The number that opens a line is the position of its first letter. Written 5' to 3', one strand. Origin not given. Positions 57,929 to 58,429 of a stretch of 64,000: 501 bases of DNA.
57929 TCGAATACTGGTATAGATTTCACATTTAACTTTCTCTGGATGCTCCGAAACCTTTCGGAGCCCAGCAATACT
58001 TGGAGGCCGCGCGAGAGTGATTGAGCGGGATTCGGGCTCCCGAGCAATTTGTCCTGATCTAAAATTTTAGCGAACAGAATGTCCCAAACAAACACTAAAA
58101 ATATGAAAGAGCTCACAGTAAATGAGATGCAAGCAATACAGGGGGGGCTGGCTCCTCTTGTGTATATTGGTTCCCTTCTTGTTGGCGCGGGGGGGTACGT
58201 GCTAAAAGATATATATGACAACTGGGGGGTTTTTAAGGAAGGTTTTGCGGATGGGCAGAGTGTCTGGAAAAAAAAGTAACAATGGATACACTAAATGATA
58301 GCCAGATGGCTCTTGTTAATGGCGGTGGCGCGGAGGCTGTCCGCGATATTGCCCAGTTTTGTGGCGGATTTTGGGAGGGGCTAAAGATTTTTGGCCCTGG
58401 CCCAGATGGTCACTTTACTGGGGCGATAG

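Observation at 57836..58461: Three tandem, mutually divergent GG-leader precursors with equal-sized 43-44 aa cores; two cores open with (F/L)APL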

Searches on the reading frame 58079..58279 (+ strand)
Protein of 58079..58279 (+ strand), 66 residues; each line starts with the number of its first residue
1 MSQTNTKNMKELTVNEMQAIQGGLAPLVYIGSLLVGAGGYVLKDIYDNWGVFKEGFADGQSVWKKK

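Call 4: search_protein_families(library=pfam, proteins=[window:58079-58279:+], max_evalue=10)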
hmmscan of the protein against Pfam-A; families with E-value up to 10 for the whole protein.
window:58079-58279:+ (66 aa): 2 families
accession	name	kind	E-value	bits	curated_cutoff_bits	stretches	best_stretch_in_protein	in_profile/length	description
PF16934.11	Mersacidin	-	0.0023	18.1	27.6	1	7-23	3-19/34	Two-component Enterococcus faecalis cytolysin (EFC)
PF10439.15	Bacteriocin_IIc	-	0.0069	16.8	27.1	1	7-37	2-32/59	Bacteriocin class II with double-glycine leader peptide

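Call 5: search_protein_families(library=ncbifam, proteins=[window:58079-58279:+], max_evalue=10)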
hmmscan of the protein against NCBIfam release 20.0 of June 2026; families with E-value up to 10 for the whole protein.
window:58079-58279:+ (66 aa): 3 families
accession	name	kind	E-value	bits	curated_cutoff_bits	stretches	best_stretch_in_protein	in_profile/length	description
TIGR03949.1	bact_IIb_cerein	subfamily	1e-05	25.2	21.5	1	10-38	2-30/45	class IIb bacteriocin, lactobin A/cerein 7B family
TIGR01847.1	bacteriocin_sig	domain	0.0036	17.8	15.7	1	9-23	1-15/15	bacteriocin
TIGR03893.1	lant_SP_1948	subfamily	0.18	12.2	32.95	1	8-23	9-24/61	lichenicidin A2 family type 2 lantibiotic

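Call 8: find_homologous_proteins(query=window:58079-58279:+, max_evalue=0.01)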
Query window:58079-58279:+ (66 aa): 3 proteins with E <= 0.01 among 3 candidates.
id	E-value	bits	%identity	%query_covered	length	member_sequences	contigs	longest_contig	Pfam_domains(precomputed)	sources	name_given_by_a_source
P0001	5.0e-31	123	100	88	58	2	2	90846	-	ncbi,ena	-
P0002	5.3e-15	72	54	91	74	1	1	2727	-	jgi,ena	-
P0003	1.2e-7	49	77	47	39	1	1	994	-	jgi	jgi:hypothetical protein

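Call 12: find_encoding_contigs(protein=P0001, flank=10000, max_places=4)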
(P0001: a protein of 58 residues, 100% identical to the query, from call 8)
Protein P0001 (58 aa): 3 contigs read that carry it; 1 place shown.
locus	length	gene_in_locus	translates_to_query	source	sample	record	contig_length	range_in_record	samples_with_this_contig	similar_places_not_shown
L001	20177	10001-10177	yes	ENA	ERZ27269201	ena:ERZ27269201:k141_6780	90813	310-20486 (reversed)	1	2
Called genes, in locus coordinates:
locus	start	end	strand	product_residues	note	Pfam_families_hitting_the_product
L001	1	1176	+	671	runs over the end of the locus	PF05448:AXE1 (faint), PF02129:Peptidase_S15, PF20434:BD-FAE (weak), PF00326:Peptidase_S9, PF01738:DLH, PF12146:Hydrolase_4 (faint), PF12697:Abhydrolase_6 (weak)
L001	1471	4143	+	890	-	PF07715:Plug, PF00593:TonB_dep_Rec_b-barrel, PF14905:OMP_b-brl_3 (weak)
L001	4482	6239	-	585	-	PF01609:DDE_Tnp_1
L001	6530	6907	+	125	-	-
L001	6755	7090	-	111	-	PF05598:DUF772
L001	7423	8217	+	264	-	PF00196:GerE (weak)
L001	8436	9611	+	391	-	-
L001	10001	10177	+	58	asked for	-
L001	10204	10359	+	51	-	-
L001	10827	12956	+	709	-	PF03412:Peptidase_C39, PF00664:ABC_membrane, PF02463:SMC_N (weak), PF00005:ABC_tran, PF13304:AAA_21 (weak)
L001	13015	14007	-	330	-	PF02470:MlaD, PF28544:Helical_needle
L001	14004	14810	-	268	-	PF00005:ABC_tran, PF02463:SMC_N (faint), PF13304:AAA_21 (faint)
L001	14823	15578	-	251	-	PF02405:MlaE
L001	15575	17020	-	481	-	-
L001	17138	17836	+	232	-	PF03602:Cons_hypoth95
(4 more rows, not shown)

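Call 13: find_encoding_contigs(protein=P0002, flank=10000, max_places=4)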
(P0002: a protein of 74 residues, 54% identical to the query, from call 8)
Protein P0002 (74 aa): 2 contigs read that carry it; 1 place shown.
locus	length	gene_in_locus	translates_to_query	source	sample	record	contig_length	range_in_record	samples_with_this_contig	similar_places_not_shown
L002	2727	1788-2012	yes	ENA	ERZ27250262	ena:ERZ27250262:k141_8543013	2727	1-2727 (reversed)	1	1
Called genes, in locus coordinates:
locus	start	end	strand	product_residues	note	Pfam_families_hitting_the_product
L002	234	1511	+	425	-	PF25919:BSH_CusB (faint), PF26002:Beta-barrel_AprE (weak)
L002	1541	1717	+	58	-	-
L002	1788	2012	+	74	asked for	-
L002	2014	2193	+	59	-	-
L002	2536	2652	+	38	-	-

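Call 14: find_encoding_contigs(protein=P0003, flank=10000, max_places=4)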
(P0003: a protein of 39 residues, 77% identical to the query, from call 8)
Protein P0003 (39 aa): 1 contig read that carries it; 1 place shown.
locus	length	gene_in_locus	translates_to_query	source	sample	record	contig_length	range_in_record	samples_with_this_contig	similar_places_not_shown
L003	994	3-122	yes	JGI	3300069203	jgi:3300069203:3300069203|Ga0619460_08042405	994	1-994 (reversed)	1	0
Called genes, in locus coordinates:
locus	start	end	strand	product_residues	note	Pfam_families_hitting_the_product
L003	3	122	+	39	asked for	?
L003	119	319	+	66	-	-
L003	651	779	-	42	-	-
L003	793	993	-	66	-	?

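Call 21: find_related_loci(query=A1, collection=metagenome_contigs, flank=6000)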
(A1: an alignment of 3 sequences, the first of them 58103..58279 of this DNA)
Query A1 (58 aa) in metagenome_contigs; peptide patterns used: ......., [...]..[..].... (x = any residue, [..] = any of these).
388 stretches matched a pattern; 11 encode a relative of the query (tblastn E <= 1e-3); 11 distinct loci.
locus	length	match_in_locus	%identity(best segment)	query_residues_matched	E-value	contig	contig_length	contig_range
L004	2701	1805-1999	55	1-58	5e-21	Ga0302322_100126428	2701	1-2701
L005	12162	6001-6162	48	1-51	2e-11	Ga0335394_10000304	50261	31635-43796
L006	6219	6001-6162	48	1-51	2e-11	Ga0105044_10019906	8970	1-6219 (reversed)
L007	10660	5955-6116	48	1-51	2e-11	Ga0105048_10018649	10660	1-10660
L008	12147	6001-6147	47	6-51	1e-10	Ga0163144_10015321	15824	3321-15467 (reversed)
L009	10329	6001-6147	47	6-51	1e-10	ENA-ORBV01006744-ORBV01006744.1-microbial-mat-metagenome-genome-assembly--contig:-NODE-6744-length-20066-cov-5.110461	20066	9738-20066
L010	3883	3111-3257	47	6-51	1e-10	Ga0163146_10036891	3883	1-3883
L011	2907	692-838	47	6-51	1e-10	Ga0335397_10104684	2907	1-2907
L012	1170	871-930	70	32-51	4e-7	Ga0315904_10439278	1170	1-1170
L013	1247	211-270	70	32-51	7e-7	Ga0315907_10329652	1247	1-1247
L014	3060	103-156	72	31-48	2e-6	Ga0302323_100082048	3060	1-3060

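Call 27: find_related_loci(query=A4, collection=genome_contigs, flank=8000)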
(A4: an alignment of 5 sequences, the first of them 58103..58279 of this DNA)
Query A4 (58 aa) in genome_contigs; peptide patterns used: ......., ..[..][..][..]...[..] (x = any residue, [..] = any of these).
55 stretches matched a pattern; 5 encode a relative of the query (tblastn E <= 1e-3); 5 distinct loci.
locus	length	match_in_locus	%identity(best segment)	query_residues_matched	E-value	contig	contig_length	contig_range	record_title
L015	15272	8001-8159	44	1-51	2e-9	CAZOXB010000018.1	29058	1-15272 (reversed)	MAG TPA_asm: uncultured Opitutaceae bacterium isolate binchicken_co235_390 genome assembly, contig: NODE_3859_length_290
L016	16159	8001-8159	44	1-51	6e-9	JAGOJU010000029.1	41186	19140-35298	MAG: Opitutaceae bacterium isolate Go_SlAct_bin_81 Go_SlAct_2817_length_41186_cov_7.214545, whole genome shotgun sequenc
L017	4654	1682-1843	45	1-51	1e-8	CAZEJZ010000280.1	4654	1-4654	MAG TPA_asm: uncultured Opitutaceae bacterium isolate SRP124364_co1_16 genome assembly, contig: NODE_23894_length_4654_c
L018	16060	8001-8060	70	32-51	4e-7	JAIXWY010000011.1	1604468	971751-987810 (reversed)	MAG: Opitutaceae bacterium isolate D4_MAG_00034 pond_D4_MAG_00034_000000000014, whole genome shotgun sequence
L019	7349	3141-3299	41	1-51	1e-6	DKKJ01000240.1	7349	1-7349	MAG TPA_asm: Opitutaceae bacterium UBA6669 UBA6669_contig_21905, whole genome shotgun sequence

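Call 33: search_protein_representatives(alignment_id=A1)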
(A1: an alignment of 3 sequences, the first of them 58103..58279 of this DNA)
Query: 3 sequences, 58 profile positions. Proteins with E-value up to 0.001 (for the whole library): 26; up to 1e-10: 3; up to 1e-30: 1. The best 26 are listed.
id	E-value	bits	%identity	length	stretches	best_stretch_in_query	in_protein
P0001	8.0e-34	131.4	-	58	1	1-58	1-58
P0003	3.0e-17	78.3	-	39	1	24-58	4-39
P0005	6.2e-11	58.1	-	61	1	1-53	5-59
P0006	1.5e-07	47.2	-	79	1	8-53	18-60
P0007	7.3e-07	45.0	-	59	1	1-51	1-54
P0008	1.3e-06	44.3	-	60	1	1-52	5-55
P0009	1.6e-06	43.9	-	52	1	1-49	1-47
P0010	1.8e-06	43.8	-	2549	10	32-53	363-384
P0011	4.0e-06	42.6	-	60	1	1-55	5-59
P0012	4.6e-06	42.5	-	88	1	1-56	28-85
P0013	8.6e-06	41.6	-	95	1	1-55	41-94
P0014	9.4e-06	41.5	-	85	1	7-49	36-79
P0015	9.5e-06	41.5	-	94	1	25-53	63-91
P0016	1.1e-05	41.3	-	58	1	1-53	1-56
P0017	3.8e-05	39.5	-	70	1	4-51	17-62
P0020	1.1e-04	38.0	-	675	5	28-49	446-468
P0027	7.4e-04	35.4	-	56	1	1-53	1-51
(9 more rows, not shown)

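Call 36: search_protein_families(library=ncbifam, alignment_id=A6, max_evalue=0.01)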
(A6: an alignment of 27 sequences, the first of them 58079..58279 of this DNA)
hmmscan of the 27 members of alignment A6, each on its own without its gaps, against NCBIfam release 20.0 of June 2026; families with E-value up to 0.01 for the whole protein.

A. member 1, window:58079-58279:+ (66 aa): 2 families
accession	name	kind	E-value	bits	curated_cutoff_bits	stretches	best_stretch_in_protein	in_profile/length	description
TIGR03949.1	bact_IIb_cerein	subfamily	1e-05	25.2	21.5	1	10-38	2-30/45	class IIb bacteriocin, lactobin A/cerein 7B family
TIGR01847.1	bacteriocin_sig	domain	0.0036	17.8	15.7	1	9-23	1-15/15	bacteriocin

B. families by the number of members that match (of 27 scanned): 4 families
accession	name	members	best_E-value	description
TIGR03949.1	bact_IIb_cerein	13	6.2e-08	class IIb bacteriocin, lactobin A/cerein 7B family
TIGR01847.1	bacteriocin_sig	3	0.0036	bacteriocin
NF038034.1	lactGbeta_entB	1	0.0022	lactococcin G-beta/enterocin 1071B family bacteriocin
NF003146.0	PRK04081.1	1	0.0033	hypothetical protein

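Call 37: search_protein_families(library=pfam, alignment_id=A6, max_evalue=0.01)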
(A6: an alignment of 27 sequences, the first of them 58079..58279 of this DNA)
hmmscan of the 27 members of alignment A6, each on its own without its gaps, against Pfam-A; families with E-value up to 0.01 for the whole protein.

A. member 1, window:58079-58279:+ (66 aa): 2 families
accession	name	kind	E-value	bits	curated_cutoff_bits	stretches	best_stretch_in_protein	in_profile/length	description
PF16934.11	Mersacidin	-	0.0023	18.1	27.6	1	7-23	3-19/34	Two-component Enterococcus faecalis cytolysin (EFC)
PF10439.15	Bacteriocin_IIc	-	0.0069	16.8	27.1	1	7-37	2-32/59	Bacteriocin class II with double-glycine leader peptide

B. families by the number of members that match (of 27 scanned): 4 families
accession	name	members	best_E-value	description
PF10439.15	Bacteriocin_IIc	6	1.2e-06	Bacteriocin class II with double-glycine leader peptide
PF16934.11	Mersacidin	1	0.0023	Two-component Enterococcus faecalis cytolysin (EFC)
PF14781.12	BBS2_N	1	0.0048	Ciliary BBSome complex subunit 2, N-terminal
PF01040.23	UbiA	1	0.0083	UbiA prenyltransferase family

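Call 38: find_encoding_contigs(protein=P0005, flank=6000, max_places=2)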
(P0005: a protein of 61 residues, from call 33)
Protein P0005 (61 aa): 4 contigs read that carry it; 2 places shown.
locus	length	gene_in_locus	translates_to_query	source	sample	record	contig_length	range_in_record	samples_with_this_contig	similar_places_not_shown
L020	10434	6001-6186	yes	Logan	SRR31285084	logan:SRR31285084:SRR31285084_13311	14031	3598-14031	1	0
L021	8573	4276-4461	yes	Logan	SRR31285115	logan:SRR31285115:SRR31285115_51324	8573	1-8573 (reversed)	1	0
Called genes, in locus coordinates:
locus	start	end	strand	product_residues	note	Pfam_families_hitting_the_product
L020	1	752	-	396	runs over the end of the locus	PF00160:Pro_isomerase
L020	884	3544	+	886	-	PF00246:Peptidase_M14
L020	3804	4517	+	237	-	PF00072:Response_reg, PF00196:GerE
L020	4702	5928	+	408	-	PF25919:BSH_CusB (faint), PF26002:Beta-barrel_AprE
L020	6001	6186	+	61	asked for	-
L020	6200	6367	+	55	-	-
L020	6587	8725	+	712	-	PF03412:Peptidase_C39, PF00664:ABC_membrane, PF00005:ABC_tran, PF02463:SMC_N (faint), PF09818:ABC_ATPase (faint), PF13304:AAA_21 (faint)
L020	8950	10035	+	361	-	PF00365:PFK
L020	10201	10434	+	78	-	?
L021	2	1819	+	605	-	?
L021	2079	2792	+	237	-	PF00072:Response_reg, PF00196:GerE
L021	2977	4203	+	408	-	PF25919:BSH_CusB (faint), PF26002:Beta-barrel_AprE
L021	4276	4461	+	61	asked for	-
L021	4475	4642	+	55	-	-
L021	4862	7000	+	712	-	PF03412:Peptidase_C39, PF00664:ABC_membrane, PF00005:ABC_tran, PF02463:SMC_N (faint), PF09818:ABC_ATPase (faint), PF13304:AAA_21 (faint)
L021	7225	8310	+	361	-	PF00365:PFK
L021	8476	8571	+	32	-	?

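Call 39: find_encoding_contigs(protein=P0008, flank=6000, max_places=2)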
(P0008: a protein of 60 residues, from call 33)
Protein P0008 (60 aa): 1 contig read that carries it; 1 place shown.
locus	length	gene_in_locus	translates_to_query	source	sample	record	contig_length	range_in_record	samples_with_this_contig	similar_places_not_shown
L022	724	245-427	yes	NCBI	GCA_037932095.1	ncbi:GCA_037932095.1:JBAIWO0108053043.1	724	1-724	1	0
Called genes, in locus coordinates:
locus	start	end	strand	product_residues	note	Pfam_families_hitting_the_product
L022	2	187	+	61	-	?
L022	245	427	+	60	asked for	-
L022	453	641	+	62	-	-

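Call 40: find_encoding_contigs(protein=P0027, flank=6000, max_places=2)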
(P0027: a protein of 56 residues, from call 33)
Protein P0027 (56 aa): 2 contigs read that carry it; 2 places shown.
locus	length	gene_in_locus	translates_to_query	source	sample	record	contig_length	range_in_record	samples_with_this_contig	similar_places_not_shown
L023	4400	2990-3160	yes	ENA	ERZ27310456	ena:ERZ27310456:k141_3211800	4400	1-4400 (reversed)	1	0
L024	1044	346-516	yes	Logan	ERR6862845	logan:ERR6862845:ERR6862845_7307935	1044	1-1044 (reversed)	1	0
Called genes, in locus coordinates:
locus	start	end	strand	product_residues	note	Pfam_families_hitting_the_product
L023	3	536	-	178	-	?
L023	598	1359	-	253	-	PF08241:Methyltransf_11, PF08242:Methyltransf_12, PF13649:Methyltransf_25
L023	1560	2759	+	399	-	PF25940:LcnD_C (weak), PF26002:Beta-barrel_AprE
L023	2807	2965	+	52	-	-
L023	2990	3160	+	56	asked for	-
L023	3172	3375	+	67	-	-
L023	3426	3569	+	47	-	-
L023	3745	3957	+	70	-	-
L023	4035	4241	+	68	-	-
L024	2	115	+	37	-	?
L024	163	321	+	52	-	-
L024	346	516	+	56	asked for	-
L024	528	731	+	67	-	-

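Call 48: search_solved_structures(query=A6, max_evalue=10, show_alignments=2)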
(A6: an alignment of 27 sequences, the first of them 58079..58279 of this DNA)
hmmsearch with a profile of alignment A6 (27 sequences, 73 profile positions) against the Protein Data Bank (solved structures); distinct sequences matched with E-value up to 10: 10.
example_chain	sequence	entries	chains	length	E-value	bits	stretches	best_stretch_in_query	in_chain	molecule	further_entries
6yqy_A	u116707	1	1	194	0.22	14.3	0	53-66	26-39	de novo designed TIM barrel sTIM11noCys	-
7a8s_A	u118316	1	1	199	0.36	13.6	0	53-66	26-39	sTIM11_h3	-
5bvl_A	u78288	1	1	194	0.37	13.6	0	53-66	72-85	designed TIM barrel sTIM11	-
1ry3_A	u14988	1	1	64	0.69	12.7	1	12-30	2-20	Bacteriocin carnobacteriocin B2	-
8gie_A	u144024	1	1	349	1.2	12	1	43-57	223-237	Apical membrane antigen 1, rhoptry neck protein 2 chimera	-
8gif_A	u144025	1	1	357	1.2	11.9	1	43-57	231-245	Apical membrane antigen 1, rhoptry neck protein 2 chimera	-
9bjg_A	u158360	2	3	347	1.5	11.6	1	45-57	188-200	Apical membrane antigen 1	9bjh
9evo_A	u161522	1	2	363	1.6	11.5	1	45-57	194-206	Apical membrane antigen 1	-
9hmf_O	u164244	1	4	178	1.7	11.5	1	15-47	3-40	Flagellar protein FliL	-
7osu_A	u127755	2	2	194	3.1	10.6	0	53-66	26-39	sTIM11noCys-SB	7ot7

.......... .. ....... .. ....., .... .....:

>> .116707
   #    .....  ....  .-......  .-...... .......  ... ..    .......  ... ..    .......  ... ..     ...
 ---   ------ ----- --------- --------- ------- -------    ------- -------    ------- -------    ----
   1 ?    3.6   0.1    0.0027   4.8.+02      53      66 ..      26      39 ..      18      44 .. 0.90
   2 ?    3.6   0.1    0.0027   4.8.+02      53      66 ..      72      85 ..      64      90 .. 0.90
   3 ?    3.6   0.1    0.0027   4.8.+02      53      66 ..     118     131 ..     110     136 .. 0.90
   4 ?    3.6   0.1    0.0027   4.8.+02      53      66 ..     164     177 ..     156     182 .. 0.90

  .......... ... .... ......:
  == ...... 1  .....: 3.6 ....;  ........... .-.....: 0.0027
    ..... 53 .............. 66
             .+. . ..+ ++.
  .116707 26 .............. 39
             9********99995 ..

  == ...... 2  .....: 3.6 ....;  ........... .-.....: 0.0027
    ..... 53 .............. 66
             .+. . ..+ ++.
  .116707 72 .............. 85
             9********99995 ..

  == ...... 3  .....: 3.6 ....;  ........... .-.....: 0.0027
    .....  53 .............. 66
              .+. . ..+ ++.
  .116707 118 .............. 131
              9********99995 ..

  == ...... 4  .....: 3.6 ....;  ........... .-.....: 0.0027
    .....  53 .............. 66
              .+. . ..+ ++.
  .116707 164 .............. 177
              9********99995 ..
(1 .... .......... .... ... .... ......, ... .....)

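Call 67: predict_structure(alignment_id=A1)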
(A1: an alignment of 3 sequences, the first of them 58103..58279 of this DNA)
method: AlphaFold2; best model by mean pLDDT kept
length: 58 residues; sequences in the alignment: 3
mean_pLDDT: 76.2   pTM: 0.41
mean pLDDT of the five models: 76.2, 71.5, 66.2, 64.5, 63.8
residues with pLDDT >= 90: 2; 70-90: 42; 50-70: 13; < 50: 1
segments of 3 or more residues with pLDDT < 50: none
pLDDT, mean of each block of 10 residues (from residue 1): 67 70 79 87 83 70
secondary structure, 60 per line:
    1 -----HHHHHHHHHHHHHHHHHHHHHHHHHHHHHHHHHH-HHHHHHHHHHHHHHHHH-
elements in order: H6-39 H41-57

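Call 81: search_protein_families(library=pfam, proteins=[L005:6690-7586:+, L008:7065-8027:+, L020:3804-4517:+], max_evalue=1)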
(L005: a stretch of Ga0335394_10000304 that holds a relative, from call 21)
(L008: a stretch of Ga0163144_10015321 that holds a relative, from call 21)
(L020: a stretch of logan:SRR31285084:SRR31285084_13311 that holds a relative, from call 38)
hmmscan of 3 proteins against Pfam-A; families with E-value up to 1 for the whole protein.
L005:6690-7586:+ (298 aa): 2 families
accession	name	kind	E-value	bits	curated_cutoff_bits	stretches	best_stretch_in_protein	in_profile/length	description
PF00196.25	GerE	-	7e-05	22.8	23.5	1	206-260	2-56/57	Bacterial regulatory proteins, luxR family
PF00072.30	Response_reg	-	0.0014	19.2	30.2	1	65-162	2-97/111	Response regulator receiver domain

L008:7065-8027:+ (320 aa): 2 families
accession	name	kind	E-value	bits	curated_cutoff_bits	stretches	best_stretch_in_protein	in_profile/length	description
PF00072.30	Response_reg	-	9.1e-05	23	30.2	1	75-170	8-101/111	Response regulator receiver domain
PF00196.25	GerE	-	9.7e-05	22.4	23.5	1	210-265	2-57/57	Bacterial regulatory proteins, luxR family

L020:3804-4517:+ (237 aa): 6 families
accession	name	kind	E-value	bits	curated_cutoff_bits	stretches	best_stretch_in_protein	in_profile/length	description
PF00196.25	GerE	-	1.6e-12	47.3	23.5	1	151-206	2-57/57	Bacterial regulatory proteins, luxR family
PF00072.30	Response_reg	-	9.3e-12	45.5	30.2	1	9-111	2-102/111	Response regulator receiver domain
PF04545.22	Sigma70_r4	-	0.00016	21.5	24.1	1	152-194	5-48/50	Sigma-70, region 4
PF08281.18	Sigma70_r4_2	-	0.00061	19.8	25.7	1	162-194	22-54/54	Sigma-70, region 4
PF13384.12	HTH_23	-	0.066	13.5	24.6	1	158-187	9-38/50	Homeodomain-like domain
PF07638.17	Sigma70_ECF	-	0.19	12.1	21.1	1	155-194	142-179/185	ECF sigma factor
